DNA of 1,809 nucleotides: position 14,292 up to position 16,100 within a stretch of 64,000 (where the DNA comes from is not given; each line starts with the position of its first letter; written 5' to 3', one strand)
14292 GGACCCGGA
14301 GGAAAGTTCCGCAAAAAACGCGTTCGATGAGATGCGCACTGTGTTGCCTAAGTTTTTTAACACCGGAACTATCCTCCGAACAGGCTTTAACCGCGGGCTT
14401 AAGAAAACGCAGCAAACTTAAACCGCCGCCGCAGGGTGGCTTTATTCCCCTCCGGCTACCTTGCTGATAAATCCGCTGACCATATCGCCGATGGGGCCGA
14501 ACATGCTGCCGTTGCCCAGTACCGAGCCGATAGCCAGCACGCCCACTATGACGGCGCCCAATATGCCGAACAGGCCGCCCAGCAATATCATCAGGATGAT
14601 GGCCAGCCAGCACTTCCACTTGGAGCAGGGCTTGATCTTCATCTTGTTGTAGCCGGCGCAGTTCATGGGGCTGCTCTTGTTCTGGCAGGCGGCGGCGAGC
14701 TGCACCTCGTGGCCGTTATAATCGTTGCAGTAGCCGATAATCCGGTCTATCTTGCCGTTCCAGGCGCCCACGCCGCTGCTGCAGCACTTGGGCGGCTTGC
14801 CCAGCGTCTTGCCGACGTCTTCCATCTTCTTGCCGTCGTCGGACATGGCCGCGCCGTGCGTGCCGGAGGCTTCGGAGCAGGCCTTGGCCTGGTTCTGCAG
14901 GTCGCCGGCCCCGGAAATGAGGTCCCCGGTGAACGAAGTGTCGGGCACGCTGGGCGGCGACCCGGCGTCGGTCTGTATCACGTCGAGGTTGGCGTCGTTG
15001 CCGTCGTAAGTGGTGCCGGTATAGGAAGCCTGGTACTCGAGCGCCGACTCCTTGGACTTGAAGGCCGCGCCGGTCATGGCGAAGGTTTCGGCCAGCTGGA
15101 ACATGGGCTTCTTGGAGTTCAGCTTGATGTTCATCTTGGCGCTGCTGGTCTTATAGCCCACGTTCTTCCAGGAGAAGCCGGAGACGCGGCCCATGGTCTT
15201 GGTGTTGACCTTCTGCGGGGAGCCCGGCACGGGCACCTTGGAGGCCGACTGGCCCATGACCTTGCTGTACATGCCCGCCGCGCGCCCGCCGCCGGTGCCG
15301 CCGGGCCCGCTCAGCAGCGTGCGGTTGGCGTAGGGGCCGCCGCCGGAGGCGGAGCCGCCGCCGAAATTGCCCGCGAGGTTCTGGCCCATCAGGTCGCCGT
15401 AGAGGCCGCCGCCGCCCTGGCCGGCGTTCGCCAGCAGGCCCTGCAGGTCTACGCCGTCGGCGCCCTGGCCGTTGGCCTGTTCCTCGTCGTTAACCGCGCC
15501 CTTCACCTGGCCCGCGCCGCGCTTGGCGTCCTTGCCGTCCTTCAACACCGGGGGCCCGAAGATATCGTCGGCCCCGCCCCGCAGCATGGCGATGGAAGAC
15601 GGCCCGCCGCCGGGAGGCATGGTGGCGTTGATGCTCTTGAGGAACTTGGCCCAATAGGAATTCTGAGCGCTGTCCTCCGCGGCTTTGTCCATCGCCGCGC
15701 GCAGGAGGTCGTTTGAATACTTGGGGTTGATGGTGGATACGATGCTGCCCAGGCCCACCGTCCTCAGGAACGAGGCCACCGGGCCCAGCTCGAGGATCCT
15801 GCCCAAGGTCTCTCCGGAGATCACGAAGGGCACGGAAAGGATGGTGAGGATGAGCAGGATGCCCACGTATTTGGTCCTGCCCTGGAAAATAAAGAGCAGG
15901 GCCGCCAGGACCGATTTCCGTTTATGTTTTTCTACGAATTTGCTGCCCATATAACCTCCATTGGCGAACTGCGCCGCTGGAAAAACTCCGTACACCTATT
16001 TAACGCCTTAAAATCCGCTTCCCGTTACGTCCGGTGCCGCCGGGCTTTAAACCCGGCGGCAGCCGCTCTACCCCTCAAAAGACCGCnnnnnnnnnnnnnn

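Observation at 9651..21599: Orphan ~11 kb envelope island: six tandem genes for membrane-anchored low-complexity proteins, followed by a beta-barrel OMP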

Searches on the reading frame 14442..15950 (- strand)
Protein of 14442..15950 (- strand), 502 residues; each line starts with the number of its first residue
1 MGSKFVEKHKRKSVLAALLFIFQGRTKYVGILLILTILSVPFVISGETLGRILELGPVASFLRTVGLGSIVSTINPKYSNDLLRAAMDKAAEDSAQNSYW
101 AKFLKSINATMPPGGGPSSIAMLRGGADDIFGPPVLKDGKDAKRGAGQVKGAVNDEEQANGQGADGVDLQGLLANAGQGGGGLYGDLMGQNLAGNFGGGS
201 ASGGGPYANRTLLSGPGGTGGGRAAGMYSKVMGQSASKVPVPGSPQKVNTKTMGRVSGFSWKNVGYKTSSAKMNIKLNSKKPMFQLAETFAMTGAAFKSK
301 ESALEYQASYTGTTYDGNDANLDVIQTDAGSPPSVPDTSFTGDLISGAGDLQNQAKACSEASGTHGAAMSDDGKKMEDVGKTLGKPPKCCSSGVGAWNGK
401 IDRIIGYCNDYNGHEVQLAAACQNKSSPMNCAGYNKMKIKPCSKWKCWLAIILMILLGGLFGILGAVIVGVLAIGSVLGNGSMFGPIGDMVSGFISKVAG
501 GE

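Call 3: search_protein_families(library=pfam, proteins=[window:14442-15950:-], max_evalue=1)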
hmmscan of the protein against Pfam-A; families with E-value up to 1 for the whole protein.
window:14442-15950:- (502 aa): 0 families

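Call 4: search_protein_families(library=ncbifam, proteins=[window:14442-15950:-], max_evalue=1)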
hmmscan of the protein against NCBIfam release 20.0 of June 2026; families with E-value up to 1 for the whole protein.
window:14442-15950:- (502 aa): 0 families

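Call 20: find_homologous_proteins(query=window:14442-15950:-, max_evalue=0.001)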
Query window:14442-15950:- (502 aa): 125 proteins with E <= 0.001 among 8000 candidates; the best 120 are listed.
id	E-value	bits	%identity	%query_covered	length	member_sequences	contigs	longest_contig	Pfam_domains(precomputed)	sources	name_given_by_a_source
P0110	0.0e+0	1110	100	100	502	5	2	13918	-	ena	-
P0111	9.1e-284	960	86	100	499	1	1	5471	-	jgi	jgi:hypothetical protein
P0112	5.6e-266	901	81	100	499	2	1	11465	-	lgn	-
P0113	2.8e-257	872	77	100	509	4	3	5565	-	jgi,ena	-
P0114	6.7e-255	865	76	100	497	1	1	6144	-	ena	-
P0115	2.1e-254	863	77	100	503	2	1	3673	-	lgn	-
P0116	6.5e-242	822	74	100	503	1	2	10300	-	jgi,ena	jgi:hypothetical protein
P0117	9.7e-242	821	75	100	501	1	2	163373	-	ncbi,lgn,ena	-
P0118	1.4e-234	797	72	100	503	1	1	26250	-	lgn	-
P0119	2.0e-234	797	71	100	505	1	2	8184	-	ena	-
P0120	2.6e-234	797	71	100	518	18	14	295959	-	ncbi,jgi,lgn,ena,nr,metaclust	ncbi:MAG TPA: hypothetical protein DCW72_04590 [Elusimicrobia bacterium]|nr:MAG: hypothetical protei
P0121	2.4e-233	793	72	100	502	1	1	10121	-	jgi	jgi:hypothetical protein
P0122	5.1e-232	789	70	100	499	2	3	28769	-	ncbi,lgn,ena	-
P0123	1.8e-230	784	71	100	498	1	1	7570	-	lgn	-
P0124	5.7e-228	776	70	100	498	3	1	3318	-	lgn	-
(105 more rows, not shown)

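Call 29: search_solved_structures(query=A2, max_evalue=1)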
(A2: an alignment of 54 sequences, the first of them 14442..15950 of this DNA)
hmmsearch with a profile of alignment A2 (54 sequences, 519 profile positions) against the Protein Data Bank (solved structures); distinct sequences matched with E-value up to 1: 0.

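Call 31: predict_structure(alignment_id=A2)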
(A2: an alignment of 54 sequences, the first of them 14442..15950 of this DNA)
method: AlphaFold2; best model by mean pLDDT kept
length: 502 residues; sequences in the alignment: 54
mean_pLDDT: 58.0   pTM: 0.37
mean pLDDT of the five models: 58.0, 56.1, 55.2, 53.7, 50.1
residues with pLDDT >= 90: 80; 70-90: 60; 50-70: 130; < 50: 232
segments of 3 or more residues with pLDDT < 50: 75-83, 93-101, 108-146, 149-152, 161-168, 176-283, 302-340
pLDDT, mean of each block of 10 residues (from residue 1): 55 60 67 71 64 73 67 48 54 45 48 37 37 43 47 58 47 44 34 35 37 39 39 43 38 35 40 36 49 50 45 33 34 43 61 90 94 96 90 93 97 96 93 93 88 83 68 55 52 61 43
secondary structure, 60 per line:
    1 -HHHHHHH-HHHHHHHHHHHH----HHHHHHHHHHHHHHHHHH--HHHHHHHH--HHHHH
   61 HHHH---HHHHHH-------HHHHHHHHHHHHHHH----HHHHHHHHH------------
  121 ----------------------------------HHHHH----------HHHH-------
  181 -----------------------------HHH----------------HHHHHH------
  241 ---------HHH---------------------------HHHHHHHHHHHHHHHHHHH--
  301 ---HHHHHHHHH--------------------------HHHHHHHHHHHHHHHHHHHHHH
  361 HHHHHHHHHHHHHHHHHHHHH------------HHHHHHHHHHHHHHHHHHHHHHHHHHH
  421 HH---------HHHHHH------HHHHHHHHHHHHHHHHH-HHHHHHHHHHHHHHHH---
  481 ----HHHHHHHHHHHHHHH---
elements in order: H2-8 H10-21 H26-43 H46-53 H56-64 H68-73 H81-95 H100-108 H155-159 H170-173 H229-234 H280-298 H304-312 H339-381 H394-422 H432-437 H444-460 H462-477 H485-499
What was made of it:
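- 14442..15950 (-): Gene E (502 aa). N-terminal TM helix, a helical juxtamembrane part, a 230-aa conserved disordered loop (motif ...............….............…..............), a helical hairpin with 8 invariant Cys (339–443), then a glycine-zipper-like TM helix (444–477). The AlphaFold model has pLDDT above 90 only for about 350–445 (call 31).
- E model (call 31).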

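Call 33: search_protein_families(library=pfam, alignment_id=A2, max_evalue=0.01)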
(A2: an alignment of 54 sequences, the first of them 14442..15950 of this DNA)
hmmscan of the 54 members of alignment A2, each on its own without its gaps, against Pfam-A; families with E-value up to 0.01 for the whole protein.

A. member 1, window:14442-15950:- (502 aa): 0 families

B. families by the number of members that match (of 54 scanned): 11 families
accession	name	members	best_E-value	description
PF12072.13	RNase_Y_N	2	1.4e-07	RNase Y N-terminal region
PF23067.1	MG280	2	2.2e-06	Uncharacterised protein MG280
PF11932.13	DUF3450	2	0.0022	Protein of unknown function (DUF3450)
PF13488.11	Gly-zipper_Omp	2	0.0054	Glycine zipper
PF21724.2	DUF6861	1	0.00098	Family of unknown function (DUF6861)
PF20556.3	DUF6768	1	0.00099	Family of unknown function (DUF6768)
PF05277.18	DUF726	1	0.0015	Protein of unknown function (DUF726)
PF13441.11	Gly-zipper_YMGG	1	0.0033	YMGG-like Gly-zipper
PF07898.18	DUF1676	1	0.0067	Protein of unknown function (DUF1676)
PF02403.27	Seryl_tRNA_N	1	0.0073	Seryl-tRNA synthetase N-terminal domain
PF20990.2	DUF2207_C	1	0.0086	Predicted membrane protein (DUF2207) C-terminal domain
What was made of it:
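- On Glycine-zipper membrane proteins (PF13488, PF13441): Two of 54 E orthologs hit PF13488 and one of 54 hits PF13441, at E 0.003–0.005 (call 33).
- Glycine-zipper TM helices such as those in C, D and E are typical of oligomeric channels; a few E orthologs give weak Gly-zipper hits (call 33).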

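Call 68: fold_search(model_id=the predicted structure, library=pdb)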
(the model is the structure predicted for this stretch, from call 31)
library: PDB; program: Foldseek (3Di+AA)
matches with E <= 10: 71; with E <= 0.001: 0
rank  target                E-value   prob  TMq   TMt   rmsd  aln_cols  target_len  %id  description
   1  9isi                  1.2e+00  0.13  0.10  0.13  28.2       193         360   10  Structure of human C3aR in apo state (released 2025-04-23)
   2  3jbi_V                1.4e+00  0.20  0.11  0.33  15.4       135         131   12  MDFF model of the vinculin tail domain bound to F-actin (released 2015-11-04)
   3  6os1_A                1.8e+00  0.12  0.10  0.13  24.6       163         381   12  Structure of synthetic nanobody-stabilized angiotensin II type 1 receptor bound to TRV023 (released 2020-02-19)
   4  9kvy_A                2.1e+00  0.10  0.10  0.16  24.4       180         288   13  Cryo-EM structure of SLC30A10, determined in asymmetric conformations-one subunit in an inward-facing Mn2+-bound and t (released 2025-10-15)
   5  8pw5_p                3.6e+00  0.05  0.09  0.16  26.4       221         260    9  CS respirasome from murine liver (released 2024-04-24)
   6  2rld_E                3.8e+00  0.30  0.12  0.49   9.8       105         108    7  CRYSTAL STRUCTURE OF A PROTEIN WITH UNKNOWN FUNCTION FROM S23 RIBOSOMAL PROTEIN FAMILY (BT_0352) FROM BACTEROIDES THET (released 2007-10-30)
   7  2v6y_A                3.8e+00  0.10  0.06  0.33   8.2        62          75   14  Structure of the MIT domain from a S. solfataricus Vps4-like ATPase (released 2007-10-16)
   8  8tn1_A                3.8e+00  0.09  0.11  0.32  16.7       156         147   10  De novo designed protein binds poly ADP ribose polymerase inhibitors (PARPi) - apo (released 2024-04-24)
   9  1wn0_A                3.8e+00  0.05  0.08  0.23  19.7       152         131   13  Crystal Structure of Histidine-containing Phosphotransfer Protein, ZmHP2, from maize (released 2005-01-25)
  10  2ap3                  4.0e+00  0.21  0.12  0.30  23.9       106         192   11  1.6 A Crystal Structure of a Conserved Protein of Unknown Function from Staphylococcus aureus (released 2005-09-27)
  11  6upw_L                4.0e+00  0.11  0.12  0.32   9.7       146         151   10  Metavinculin ABD-F-actin complex (released 2020-09-30)
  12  2ysu_B                4.5e+00  0.21  0.14  0.46  13.6       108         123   13  Structure of the complex between BtuB and Colicin E2 receptor binding domain (released 2007-06-19)
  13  2rld_B                4.7e+00  0.06  0.09  0.24  11.9       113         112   12  CRYSTAL STRUCTURE OF A PROTEIN WITH UNKNOWN FUNCTION FROM S23 RIBOSOMAL PROTEIN FAMILY (BT_0352) FROM BACTEROIDES THET (released 2007-10-30)
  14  5krw_MODEL_1_A        4.7e+00  0.03  0.07  0.17  15.3       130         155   16  Recognition and targeting mechanisms by chaperones in flagella assembly and operation (released 2016-08-17)
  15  2w2u_A                5.0e+00  0.13  0.08  0.41   6.4        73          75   14  STRUCTURAL INSIGHT INTO THE INTERACTION BETWEEN ARCHAEAL ESCRT-III AND AAA-ATPASE (released 2009-07-14)
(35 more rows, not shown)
